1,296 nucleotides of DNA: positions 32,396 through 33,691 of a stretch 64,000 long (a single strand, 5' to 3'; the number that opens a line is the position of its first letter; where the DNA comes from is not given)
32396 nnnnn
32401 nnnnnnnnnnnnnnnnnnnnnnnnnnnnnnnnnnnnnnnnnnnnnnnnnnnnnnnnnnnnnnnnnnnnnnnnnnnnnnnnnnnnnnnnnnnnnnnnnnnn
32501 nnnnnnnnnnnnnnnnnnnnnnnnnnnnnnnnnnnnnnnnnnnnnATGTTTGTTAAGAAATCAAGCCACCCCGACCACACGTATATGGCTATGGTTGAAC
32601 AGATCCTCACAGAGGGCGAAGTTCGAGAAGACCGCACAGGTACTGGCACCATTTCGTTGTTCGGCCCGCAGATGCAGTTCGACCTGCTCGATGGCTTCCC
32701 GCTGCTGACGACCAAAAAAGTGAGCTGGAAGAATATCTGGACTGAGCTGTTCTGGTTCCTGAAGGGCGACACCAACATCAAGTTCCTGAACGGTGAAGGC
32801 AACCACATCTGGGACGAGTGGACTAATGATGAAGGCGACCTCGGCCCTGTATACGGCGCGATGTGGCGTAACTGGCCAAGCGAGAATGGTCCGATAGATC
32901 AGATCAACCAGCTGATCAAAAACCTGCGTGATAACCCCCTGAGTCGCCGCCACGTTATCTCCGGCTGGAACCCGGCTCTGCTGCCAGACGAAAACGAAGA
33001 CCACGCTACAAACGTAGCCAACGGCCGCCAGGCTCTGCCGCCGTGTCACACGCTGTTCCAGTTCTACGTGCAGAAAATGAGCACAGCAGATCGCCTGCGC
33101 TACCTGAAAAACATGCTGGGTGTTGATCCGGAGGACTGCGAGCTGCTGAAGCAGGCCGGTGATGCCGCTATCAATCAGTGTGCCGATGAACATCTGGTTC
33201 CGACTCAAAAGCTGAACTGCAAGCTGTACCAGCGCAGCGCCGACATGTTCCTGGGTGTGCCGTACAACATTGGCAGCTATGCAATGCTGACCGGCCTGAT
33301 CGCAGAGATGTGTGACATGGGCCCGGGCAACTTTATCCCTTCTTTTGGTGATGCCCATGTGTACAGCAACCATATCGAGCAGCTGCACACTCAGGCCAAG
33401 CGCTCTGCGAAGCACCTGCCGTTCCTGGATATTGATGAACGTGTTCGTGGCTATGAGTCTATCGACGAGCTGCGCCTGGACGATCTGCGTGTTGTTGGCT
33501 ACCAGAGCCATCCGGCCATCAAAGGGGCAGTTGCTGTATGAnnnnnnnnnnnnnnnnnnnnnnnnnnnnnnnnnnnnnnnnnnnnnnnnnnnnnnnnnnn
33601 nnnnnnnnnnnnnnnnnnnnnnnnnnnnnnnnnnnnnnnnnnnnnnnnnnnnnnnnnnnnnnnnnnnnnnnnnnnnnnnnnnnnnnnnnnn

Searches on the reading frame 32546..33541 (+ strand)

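Call 39: search_protein_families(library=phrogs, proteins=[window:32546-33541:+], max_evalue=0.00001)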
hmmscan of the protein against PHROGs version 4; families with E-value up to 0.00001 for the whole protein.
window:32546-33541:+ (331 aa): 4 families
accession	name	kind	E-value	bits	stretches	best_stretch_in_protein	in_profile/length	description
phrog_160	-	DNA, RNA and nucleotide metabolism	2.1e-101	340.2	1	5-331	28-308/335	thymidylate synthase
phrog_5682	-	DNA, RNA and nucleotide metabolism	8.8e-50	169.9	2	220-331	98-209/209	thymidylate synthase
phrog_5131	-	DNA, RNA and nucleotide metabolism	6.6e-20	72.7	1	2-146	2-142/357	thymidylate synthase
phrog_3676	-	DNA, RNA and nucleotide metabolism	1.1e-08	35.7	0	219-285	172-239/351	thymidylate synthase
